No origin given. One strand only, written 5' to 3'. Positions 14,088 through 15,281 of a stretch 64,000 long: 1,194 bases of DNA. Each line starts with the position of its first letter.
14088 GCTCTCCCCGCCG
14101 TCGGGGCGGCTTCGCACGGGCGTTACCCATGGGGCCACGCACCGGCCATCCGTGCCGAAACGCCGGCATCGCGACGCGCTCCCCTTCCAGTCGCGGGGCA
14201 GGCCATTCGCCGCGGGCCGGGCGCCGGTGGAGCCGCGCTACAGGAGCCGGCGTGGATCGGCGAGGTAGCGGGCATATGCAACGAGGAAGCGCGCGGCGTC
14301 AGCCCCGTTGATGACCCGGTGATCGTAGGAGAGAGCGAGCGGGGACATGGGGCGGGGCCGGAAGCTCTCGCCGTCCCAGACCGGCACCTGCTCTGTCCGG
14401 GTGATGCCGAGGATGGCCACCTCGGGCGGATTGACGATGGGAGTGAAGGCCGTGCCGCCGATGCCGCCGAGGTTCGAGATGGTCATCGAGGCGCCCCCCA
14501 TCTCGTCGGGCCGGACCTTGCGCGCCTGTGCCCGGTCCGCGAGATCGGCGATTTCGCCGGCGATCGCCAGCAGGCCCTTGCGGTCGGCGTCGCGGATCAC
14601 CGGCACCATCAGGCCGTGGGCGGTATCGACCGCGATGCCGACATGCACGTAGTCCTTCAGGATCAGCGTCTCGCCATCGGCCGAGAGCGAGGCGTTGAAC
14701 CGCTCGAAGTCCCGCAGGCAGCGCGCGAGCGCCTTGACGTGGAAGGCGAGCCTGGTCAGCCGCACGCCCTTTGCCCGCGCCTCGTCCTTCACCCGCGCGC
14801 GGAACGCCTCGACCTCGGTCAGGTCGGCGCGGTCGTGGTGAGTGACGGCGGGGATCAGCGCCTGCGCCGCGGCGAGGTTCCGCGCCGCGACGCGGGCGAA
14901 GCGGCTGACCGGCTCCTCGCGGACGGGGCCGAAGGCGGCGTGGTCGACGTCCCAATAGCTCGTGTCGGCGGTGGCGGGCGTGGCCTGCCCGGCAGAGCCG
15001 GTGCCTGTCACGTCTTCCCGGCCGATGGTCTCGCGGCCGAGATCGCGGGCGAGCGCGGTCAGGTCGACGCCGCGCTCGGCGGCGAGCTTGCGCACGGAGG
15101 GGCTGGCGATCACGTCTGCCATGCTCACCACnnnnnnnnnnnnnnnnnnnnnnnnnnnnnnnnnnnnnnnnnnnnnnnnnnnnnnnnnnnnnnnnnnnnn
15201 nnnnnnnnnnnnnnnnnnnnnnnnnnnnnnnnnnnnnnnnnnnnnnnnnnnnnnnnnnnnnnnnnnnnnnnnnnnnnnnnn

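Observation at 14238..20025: Split E2: lipoyl domains and catalytic core are encoded by different genes separated by an ALDH gene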

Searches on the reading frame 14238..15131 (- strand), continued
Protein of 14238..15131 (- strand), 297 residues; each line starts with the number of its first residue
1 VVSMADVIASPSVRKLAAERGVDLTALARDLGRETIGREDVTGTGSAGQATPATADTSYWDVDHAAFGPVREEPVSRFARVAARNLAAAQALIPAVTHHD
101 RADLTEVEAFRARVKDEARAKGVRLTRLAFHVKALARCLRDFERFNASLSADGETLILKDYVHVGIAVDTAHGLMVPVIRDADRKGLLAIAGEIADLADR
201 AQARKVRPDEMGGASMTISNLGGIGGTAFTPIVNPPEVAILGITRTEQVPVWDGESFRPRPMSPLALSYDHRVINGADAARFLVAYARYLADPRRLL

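Call 25: find_homologous_proteins(query=window:14241-15131:-, max_evalue=1e-20)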
Query window:14241-15131:- (297 aa): 7999 proteins with E <= 1e-20 among 8000 candidates; the best 120 are listed.
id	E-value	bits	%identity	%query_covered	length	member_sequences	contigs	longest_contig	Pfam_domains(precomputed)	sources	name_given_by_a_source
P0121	1.7e-185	633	100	99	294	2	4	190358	PF00198.29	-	-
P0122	8.3e-167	572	90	99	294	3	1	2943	PF02817.23,PF00198.29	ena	-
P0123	6.9e-166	569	89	99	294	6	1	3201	PF02817.23,PF00198.29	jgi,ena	jgi:pyruvate dehydrogenase E2 component (dihydrolipoamide acetyltransferase)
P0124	9.9e-164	562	89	99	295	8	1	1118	PF02817.23,PF00198.29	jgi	jgi:pyruvate dehydrogenase E2 component (dihydrolipoamide acetyltransferase)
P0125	1.2e-161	555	88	99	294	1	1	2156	PF02817.23,PF00198.29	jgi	-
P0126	3.5e-160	550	86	99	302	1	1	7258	PF02817.23,PF00198.29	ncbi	-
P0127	4.9e-158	543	87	99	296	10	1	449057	PF00198.29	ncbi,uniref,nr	ncbi:dihydrolipoamide acetyltransferase [Rhodosalinus halophilus]|uniref:Dihydrolipoyllysine-residue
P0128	6.4e-157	539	84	99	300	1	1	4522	PF02817.23,PF00198.29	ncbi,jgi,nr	ncbi:MAG: dihydrolipoamide acetyltransferase [Deinococcus-Thermus bacterium]|jgi:pyruvate dehydrogen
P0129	2.8e-156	537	85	99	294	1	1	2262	PF00198.29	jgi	jgi:pyruvate dehydrogenase E2 component (dihydrolipoamide acetyltransferase)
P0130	1.2e-155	535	86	98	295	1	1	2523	PF02817.23,PF00198.29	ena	-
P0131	1.4e-155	535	85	99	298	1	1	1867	PF02817.23,PF00198.29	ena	-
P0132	3.6e-154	530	84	98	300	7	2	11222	PF02817.23,PF00198.29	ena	-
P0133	3.2e-149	514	82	99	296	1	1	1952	PF00198.29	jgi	jgi:pyruvate dehydrogenase E2 component (dihydrolipoamide acetyltransferase)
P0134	5.7e-149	513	82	98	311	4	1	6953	PF02817.23,PF00198.29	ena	-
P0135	9.2e-145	499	82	99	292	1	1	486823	PF02817.23,PF00198.29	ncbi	ncbi:MAG: 2-oxo acid dehydrogenase subunit E2 [Paracoccaceae bacterium]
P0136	6.6e-144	497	81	99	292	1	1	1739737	PF02817.23,PF00198.29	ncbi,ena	-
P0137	3.7e-142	491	80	99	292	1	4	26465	PF02817.23,PF00198.29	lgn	-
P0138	2.5e-141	488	78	99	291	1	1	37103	PF00198.29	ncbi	ncbi:MAG: 2-oxo acid dehydrogenase subunit E2 [Pseudomonadota bacterium]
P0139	5.8e-141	487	78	99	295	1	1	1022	PF00198.29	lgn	-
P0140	4.2e-140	484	77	99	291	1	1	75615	PF02817.23,PF00198.29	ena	-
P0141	6.9e-140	483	77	99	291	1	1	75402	PF02817.23,PF00198.29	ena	-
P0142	8.5e-140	483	78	99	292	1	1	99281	PF00198.29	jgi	-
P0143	2.5e-139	482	76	99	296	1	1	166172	PF00198.29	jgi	-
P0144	7.7e-139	480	78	99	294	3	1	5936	PF00198.29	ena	-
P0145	1.2e-138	479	76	99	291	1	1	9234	PF02817.23,PF00198.29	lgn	-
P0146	1.4e-138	479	75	99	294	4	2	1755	PF00198.29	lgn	-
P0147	1.9e-138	479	75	99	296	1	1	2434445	PF00198.29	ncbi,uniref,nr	ncbi:2-oxo acid dehydrogenase subunit E2 [Rhizobiales bacterium]|uniref:2-oxo acid dehydrogenase sub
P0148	2.2e-138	478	77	99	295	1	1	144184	PF02817.23,PF00198.29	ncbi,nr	ncbi:MAG: 2-oxo acid dehydrogenase subunit E2 [Rhodobacteraceae bacterium]|nr:2-oxo acid dehydrogena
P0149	2.8e-138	478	75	99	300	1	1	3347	PF00198.29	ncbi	ncbi:MAG: hypothetical protein Tsb0019_40400 [Roseibium sp.]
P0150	3.1e-138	478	76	99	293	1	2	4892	PF02817.23,PF00198.29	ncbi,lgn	-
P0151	4.0e-138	478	76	99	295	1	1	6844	PF00198.29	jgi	-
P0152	5.7e-138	477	77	99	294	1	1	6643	PF00198.29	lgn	-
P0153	1.3e-137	476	75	99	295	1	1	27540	PF00198.29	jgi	-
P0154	1.5e-137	476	75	99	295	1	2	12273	PF00198.29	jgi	-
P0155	2.4e-137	475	75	99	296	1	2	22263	PF00198.29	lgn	-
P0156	3.2e-137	475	76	99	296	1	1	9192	PF00198.29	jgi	jgi:pyruvate dehydrogenase E2 component (dihydrolipoamide acetyltransferase)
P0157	4.2e-137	474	76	99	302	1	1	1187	PF00198.29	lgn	-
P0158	4.9e-137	474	75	99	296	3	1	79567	PF00198.29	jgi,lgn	jgi:pyruvate dehydrogenase E2 component (dihydrolipoamide acetyltransferase)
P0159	6.7e-137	474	76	99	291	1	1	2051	PF00198.29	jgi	jgi:pyruvate dehydrogenase E2 component (dihydrolipoamide acetyltransferase)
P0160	1.1e-136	473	76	99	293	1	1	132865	PF00198.29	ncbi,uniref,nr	ncbi:2-oxo acid dehydrogenase subunit E2 [Roseivivax isoporae]|uniref:Dihydrolipoyllysine-residue ac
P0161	2.2e-136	472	76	99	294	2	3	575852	PF02817.23,PF00198.29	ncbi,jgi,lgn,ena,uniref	ncbi:2-oxo acid dehydrogenase subunit E2 [Rhodovulum sp. YNF3179]|uniref:2-oxo acid dehydrogenase su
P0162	4.0e-136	471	75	99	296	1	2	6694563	PF00198.29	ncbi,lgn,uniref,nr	ncbi:2-oxo acid dehydrogenase subunit E2 [Roseibium sp. Sym1]|uniref:2-oxo acid dehydrogenase subuni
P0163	5.2e-136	471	74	99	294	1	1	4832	PF00198.29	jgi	-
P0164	5.5e-136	471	73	99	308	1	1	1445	PF02817.23,PF00198.29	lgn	-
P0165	6.7e-136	470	76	99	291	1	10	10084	PF00198.29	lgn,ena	-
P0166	9.1e-136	470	75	99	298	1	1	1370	PF00198.29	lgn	-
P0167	1.1e-135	470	76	99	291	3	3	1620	PF00198.29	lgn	-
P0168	1.4e-135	469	75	99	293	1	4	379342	PF02817.23,PF00198.29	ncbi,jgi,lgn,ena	-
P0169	1.9e-135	469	74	99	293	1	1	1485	PF00198.29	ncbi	-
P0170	2.0e-135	469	77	99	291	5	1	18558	PF00198.29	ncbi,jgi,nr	ncbi:MAG: 2-oxo acid dehydrogenase subunit E2 [Roseicyclus sp.]|jgi:pyruvate dehydrogenase E2 compon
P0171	2.3e-135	468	74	99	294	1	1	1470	PF00198.29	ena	-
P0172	2.4e-135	468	75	99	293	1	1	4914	PF00198.29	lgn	-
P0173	2.9e-135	468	75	99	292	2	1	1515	PF02817.23,PF00198.29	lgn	-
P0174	4.9e-135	467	76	99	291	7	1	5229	PF00198.29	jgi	jgi:pyruvate dehydrogenase E2 component (dihydrolipoamide acetyltransferase)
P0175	7.4e-135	467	75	99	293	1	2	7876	PF00198.29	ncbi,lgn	-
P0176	8.9e-135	467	74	99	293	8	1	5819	PF00198.29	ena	-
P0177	1.0e-134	466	76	99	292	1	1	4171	PF00198.29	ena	-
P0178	1.1e-134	466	75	99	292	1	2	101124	PF02817.23,PF00198.29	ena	-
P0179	1.1e-134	466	75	99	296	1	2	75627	PF00198.29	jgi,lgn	jgi:pyruvate dehydrogenase E2 component (dihydrolipoamide acetyltransferase)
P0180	1.3e-134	466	73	99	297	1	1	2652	PF00198.29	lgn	-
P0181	1.3e-134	466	75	99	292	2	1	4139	PF00198.29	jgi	-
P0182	1.9e-134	466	76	99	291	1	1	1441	PF00198.29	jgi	jgi:pyruvate dehydrogenase E2 component (dihydrolipoamide acetyltransferase)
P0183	1.9e-134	465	76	99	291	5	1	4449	PF00198.29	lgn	-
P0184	2.2e-134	465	76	99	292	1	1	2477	PF00198.29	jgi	-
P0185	2.2e-134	465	75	99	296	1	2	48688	PF00198.29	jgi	-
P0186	2.7e-134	465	74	99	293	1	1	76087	PF00198.29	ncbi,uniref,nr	ncbi:dihydrolipoamide acetyltransferase [Roseivivax halodurans JCM 10272]|uniref:Dihydrolipoyllysine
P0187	2.8e-134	465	74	99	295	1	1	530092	PF00198.29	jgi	jgi:pyruvate/2-oxoglutarate dehydrogenase complex dihydrolipoamide acyltransferase (E2) component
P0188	3.0e-134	465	74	99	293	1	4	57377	PF00198.29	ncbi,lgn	ncbi:MAG: 2-oxo acid dehydrogenase subunit E2 [Pelagibaca sp.]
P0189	3.3e-134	465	75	99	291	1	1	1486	PF00198.29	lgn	-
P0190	4.0e-134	464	74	99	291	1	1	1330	PF00198.29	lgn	-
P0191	4.9e-134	464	72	99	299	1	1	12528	PF00198.29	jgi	-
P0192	5.2e-134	464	74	99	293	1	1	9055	PF00198.29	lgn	-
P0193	5.5e-134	464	74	99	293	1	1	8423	PF00198.29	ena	-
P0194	5.5e-134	464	74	99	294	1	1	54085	PF00198.29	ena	-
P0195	5.5e-134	464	73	99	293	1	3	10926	PF00198.29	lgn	-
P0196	6.8e-134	464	77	99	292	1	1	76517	PF00198.29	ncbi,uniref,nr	ncbi:2-oxo acid dehydrogenase subunit E2 [Roseibacterium sp. SDUM158017]|uniref:2-oxo acid dehydroge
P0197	6.8e-134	464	73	99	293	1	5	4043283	PF00198.29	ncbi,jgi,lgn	jgi:pyruvate/2-oxoglutarate dehydrogenase complex dihydrolipoamide acyltransferase (E2) component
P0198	7.6e-134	464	74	99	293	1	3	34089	PF00198.29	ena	-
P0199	7.6e-134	464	74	99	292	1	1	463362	PF02817.23,PF00198.29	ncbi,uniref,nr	ncbi:2-oxo acid dehydrogenase subunit E2 [Antarcticimicrobium luteum]|uniref:Dihydrolipoyllysine-res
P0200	8.9e-134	463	75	99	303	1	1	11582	PF00198.29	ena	-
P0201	1.1e-133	463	74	99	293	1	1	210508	PF00198.29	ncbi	-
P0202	1.2e-133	463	73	99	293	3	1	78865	PF00198.29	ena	-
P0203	1.2e-133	463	72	99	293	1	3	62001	PF00198.29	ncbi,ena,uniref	ncbi:2-oxo acid dehydrogenase subunit E2 [Marivita sp.]|uniref:2-oxo acid dehydrogenase subunit E2 n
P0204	1.3e-133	463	73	100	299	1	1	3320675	PF00198.29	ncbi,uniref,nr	ncbi:2-oxo acid dehydrogenase subunit E2 [Jannaschia ovalis]|uniref:2-oxo acid dehydrogenase subunit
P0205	1.4e-133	463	74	99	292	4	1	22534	PF02817.23,PF00198.29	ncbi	-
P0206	1.6e-133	463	75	99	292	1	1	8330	PF00198.29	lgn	-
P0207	1.7e-133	462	73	99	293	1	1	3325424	PF00198.29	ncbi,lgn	-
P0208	1.8e-133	462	73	99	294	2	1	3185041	PF00198.29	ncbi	-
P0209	1.8e-133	462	72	99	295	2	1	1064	PF02817.23,PF00198.29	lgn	-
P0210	2.2e-133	462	75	99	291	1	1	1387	PF00198.29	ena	-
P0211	2.3e-133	462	73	99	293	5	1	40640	PF02817.23,PF00198.29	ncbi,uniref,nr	ncbi:pyruvate dehydrogenase E2 component (dihydrolipoamide acetyltransferase) [Loktanella sp. PT4BL]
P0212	2.3e-133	462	73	99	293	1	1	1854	PF00198.29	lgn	-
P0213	2.5e-133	462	73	99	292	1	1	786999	PF00198.29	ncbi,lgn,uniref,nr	ncbi:2-oxo acid dehydrogenase subunit E2 [Limimaricola pyoseonensis]|uniref:Dihydrolipoyllysine-resi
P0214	2.5e-133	462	74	99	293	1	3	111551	PF00198.29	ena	-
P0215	2.5e-133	462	74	99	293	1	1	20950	PF00198.29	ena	-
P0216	2.7e-133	462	75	99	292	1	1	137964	PF00198.29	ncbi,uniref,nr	ncbi:2-oxo acid dehydrogenase subunit E2 [Tropicimonas sp. IMCC34043]|uniref:2-oxo acid dehydrogenas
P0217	2.8e-133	462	73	99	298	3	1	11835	PF00198.29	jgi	jgi:pyruvate dehydrogenase E2 component (dihydrolipoamide acetyltransferase)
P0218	3.5e-133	461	72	99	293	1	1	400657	PF02817.23,PF00198.29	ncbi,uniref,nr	ncbi:2-oxo acid dehydrogenase subunit E2 [Oceanibium sediminis]|uniref:2-oxo acid dehydrogenase subu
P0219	4.1e-133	461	75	99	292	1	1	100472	PF00198.29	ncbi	ncbi:MAG: 2-oxo acid dehydrogenase subunit E2 [Paracoccaceae bacterium]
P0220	4.2e-133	461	74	99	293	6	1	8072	PF00198.29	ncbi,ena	-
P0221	4.5e-133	461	73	99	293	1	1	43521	PF00198.29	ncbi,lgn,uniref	ncbi:2-oxo acid dehydrogenase subunit E2 [Marivita sp.]|uniref:2-oxo acid dehydrogenase subunit E2 n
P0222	4.6e-133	461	73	99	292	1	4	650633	PF00198.29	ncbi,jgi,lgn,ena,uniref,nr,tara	ncbi:2-oxo acid dehydrogenase subunit E2 [Maritimibacter sp. UBA3975]|uniref:2-oxo acid dehydrogenas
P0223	4.7e-133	461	75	99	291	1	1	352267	PF00198.29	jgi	jgi:pyruvate/2-oxoglutarate dehydrogenase complex dihydrolipoamide acyltransferase (E2) component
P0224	6.3e-133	461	73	99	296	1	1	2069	PF00198.29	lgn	-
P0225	6.6e-133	460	72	99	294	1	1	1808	PF00198.29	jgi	jgi:pyruvate dehydrogenase E2 component (dihydrolipoamide acetyltransferase)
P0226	7.4e-133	460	75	99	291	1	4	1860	PF00198.29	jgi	jgi:pyruvate dehydrogenase E2 component (dihydrolipoamide acetyltransferase)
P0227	7.7e-133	460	72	99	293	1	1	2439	PF00198.29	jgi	jgi:pyruvate dehydrogenase E2 component (dihydrolipoamide acetyltransferase)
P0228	8.4e-133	460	73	99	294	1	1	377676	PF00198.29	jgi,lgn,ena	-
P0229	9.0e-133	460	75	99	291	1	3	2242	PF00198.29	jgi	jgi:pyruvate dehydrogenase E2 component (dihydrolipoamide acetyltransferase)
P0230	9.5e-133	460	74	99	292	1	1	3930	PF00198.29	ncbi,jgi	jgi:pyruvate dehydrogenase E2 component (dihydrolipoamide acetyltransferase)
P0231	9.7e-133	460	72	99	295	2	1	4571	PF00198.29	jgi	-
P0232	1.0e-132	460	74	99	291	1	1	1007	PF00198.29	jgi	jgi:pyruvate dehydrogenase E2 component (dihydrolipoamide acetyltransferase)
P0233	1.0e-132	460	74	99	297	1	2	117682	PF00198.29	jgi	jgi:pyruvate/2-oxoglutarate dehydrogenase complex dihydrolipoamide acyltransferase (E2) component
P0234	1.0e-132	460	75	99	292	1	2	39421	PF00198.29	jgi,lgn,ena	-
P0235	1.1e-132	460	73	99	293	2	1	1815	PF00198.29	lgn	-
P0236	1.2e-132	460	72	99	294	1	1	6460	PF00198.29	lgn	-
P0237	1.4e-132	459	75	99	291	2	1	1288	PF00198.29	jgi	jgi:pyruvate dehydrogenase E2 component (dihydrolipoamide acetyltransferase)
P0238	1.5e-132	459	73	99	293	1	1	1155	PF02817.23,PF00198.29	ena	-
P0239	1.6e-132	459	73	99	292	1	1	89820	PF02817.23,PF00198.29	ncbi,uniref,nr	ncbi:2-oxo acid dehydrogenase subunit E2 [Thalassovita aquimarina]|uniref:2-oxo acid dehydrogenase s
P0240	1.6e-132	459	72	99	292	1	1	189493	PF00198.29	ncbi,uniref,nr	ncbi:2-oxo acid dehydrogenase subunit E2 [Palleronia caenipelagi]|uniref:Dihydrolipoyllysine-residue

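Call 72: predict_structure(alignment_id=A3)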
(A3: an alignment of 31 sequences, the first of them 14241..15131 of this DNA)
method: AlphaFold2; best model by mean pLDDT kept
length: 297 residues; sequences in the alignment: 31
mean_pLDDT: 68.0   pTM: 0.58
mean pLDDT of the five models: 68.0, 57.6, 57.3, 56.6, 56.3
residues with pLDDT >= 90: 50; 70-90: 118; 50-70: 49; < 50: 80
segments of 3 or more residues with pLDDT < 50: 1-4, 44-58, 92-100, 213-247, 262-273
pLDDT, mean of each block of 10 residues (from residue 1): 68 91 91 89 51 44 74 73 56 39 78 91 87 87 75 75 78 76 92 88 80 43 28 37 37 61 33 57 82 84
secondary structure, 60 per line:
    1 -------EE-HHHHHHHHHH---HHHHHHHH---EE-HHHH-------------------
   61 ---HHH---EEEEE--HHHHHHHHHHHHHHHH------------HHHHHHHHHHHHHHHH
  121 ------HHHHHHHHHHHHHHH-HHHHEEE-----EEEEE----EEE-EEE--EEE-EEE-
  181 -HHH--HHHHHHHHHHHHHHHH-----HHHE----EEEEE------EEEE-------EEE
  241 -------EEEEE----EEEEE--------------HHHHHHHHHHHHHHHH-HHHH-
elements in order: H11-20 H24-31 H38-41 E70-74 H77-92 H105-120 H127-141 H143-146 E147-149 E155-159 E164-166 E168-170 E173-175 E177-179 H187-202 E216-220 E227-230 E238-240 E248-252 E257-261 H276-291 H293-296

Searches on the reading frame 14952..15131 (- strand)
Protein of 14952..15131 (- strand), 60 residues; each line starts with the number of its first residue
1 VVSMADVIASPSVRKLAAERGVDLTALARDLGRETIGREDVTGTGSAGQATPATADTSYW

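Call 60: search_solved_structures(query=window:14952-15131:-, max_evalue=1, show_alignments=4)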
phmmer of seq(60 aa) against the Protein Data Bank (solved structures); distinct sequences matched with E-value up to 1: 18.
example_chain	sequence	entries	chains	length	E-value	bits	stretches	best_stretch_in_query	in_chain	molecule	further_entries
3duf_I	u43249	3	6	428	0.0018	22.1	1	7-55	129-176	Dihydrolipoyllysine-residue acetyltransferase component of pyruvate dehydrogenase complex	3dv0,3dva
1w4e_A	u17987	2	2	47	0.0079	20.1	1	6-41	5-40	DIHYDROLIPOYLLYSINE-RESIDUE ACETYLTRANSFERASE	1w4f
1w85_I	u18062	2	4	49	0.0097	19.8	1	7-42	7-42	DIHYDROLIPOYLLYSINE-RESIDUE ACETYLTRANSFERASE COMPONENT OF PYRUVATE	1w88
1w4g_A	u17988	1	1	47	0.011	19.6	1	6-41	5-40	DIHYDROLIPOYLLYSINE-RESIDUE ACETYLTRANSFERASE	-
2eq8_C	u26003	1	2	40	0.012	19.6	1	9-41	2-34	Pyruvate dehydrogenase complex, dihydrolipoamide acetyltransferase E2 component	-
1w3d_A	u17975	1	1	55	0.013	19.5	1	7-42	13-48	DIHYDROLIPOYLLYSINE-RESIDUE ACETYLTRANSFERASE COMPONENT OF PYRUVATE DEHYDROGENASE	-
2pdd_A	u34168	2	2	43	0.014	19.3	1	7-42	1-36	DIHYDROLIPOAMIDE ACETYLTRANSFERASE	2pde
1ebd_C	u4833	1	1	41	0.055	17.5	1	8-42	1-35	DIHYDROLIPOAMIDE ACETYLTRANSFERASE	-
6zzl_A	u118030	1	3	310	0.12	16.4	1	9-55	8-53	Dihydrolipoyllysine-residue acetyltransferase component of pyruvate dehydrogenase complex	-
7qjm_A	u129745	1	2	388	0.27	15.3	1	5-44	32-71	alpha/beta-hydrolase (202)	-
6tmf_b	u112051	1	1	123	0.27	15.3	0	17-51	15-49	50S ribosomal protein L7Ae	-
9h1n_A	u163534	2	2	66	0.34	15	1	6-43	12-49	Dihydrolipoyllysine-residue acetyltransferase component of pyruvate dehydrogenase complex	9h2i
8oqj_A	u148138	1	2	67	0.36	14.9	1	6-43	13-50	Dihydrolipoyllysine-residue acetyltransferase component of pyruvate dehydrogenase complex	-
1w4i_A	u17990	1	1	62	0.5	14.5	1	6-43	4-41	PYRUVATE DEHYDROGENASE E2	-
7uom_01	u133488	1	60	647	0.54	14.4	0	7-41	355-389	Acetyltransferase component of pyruvate dehydrogenase complex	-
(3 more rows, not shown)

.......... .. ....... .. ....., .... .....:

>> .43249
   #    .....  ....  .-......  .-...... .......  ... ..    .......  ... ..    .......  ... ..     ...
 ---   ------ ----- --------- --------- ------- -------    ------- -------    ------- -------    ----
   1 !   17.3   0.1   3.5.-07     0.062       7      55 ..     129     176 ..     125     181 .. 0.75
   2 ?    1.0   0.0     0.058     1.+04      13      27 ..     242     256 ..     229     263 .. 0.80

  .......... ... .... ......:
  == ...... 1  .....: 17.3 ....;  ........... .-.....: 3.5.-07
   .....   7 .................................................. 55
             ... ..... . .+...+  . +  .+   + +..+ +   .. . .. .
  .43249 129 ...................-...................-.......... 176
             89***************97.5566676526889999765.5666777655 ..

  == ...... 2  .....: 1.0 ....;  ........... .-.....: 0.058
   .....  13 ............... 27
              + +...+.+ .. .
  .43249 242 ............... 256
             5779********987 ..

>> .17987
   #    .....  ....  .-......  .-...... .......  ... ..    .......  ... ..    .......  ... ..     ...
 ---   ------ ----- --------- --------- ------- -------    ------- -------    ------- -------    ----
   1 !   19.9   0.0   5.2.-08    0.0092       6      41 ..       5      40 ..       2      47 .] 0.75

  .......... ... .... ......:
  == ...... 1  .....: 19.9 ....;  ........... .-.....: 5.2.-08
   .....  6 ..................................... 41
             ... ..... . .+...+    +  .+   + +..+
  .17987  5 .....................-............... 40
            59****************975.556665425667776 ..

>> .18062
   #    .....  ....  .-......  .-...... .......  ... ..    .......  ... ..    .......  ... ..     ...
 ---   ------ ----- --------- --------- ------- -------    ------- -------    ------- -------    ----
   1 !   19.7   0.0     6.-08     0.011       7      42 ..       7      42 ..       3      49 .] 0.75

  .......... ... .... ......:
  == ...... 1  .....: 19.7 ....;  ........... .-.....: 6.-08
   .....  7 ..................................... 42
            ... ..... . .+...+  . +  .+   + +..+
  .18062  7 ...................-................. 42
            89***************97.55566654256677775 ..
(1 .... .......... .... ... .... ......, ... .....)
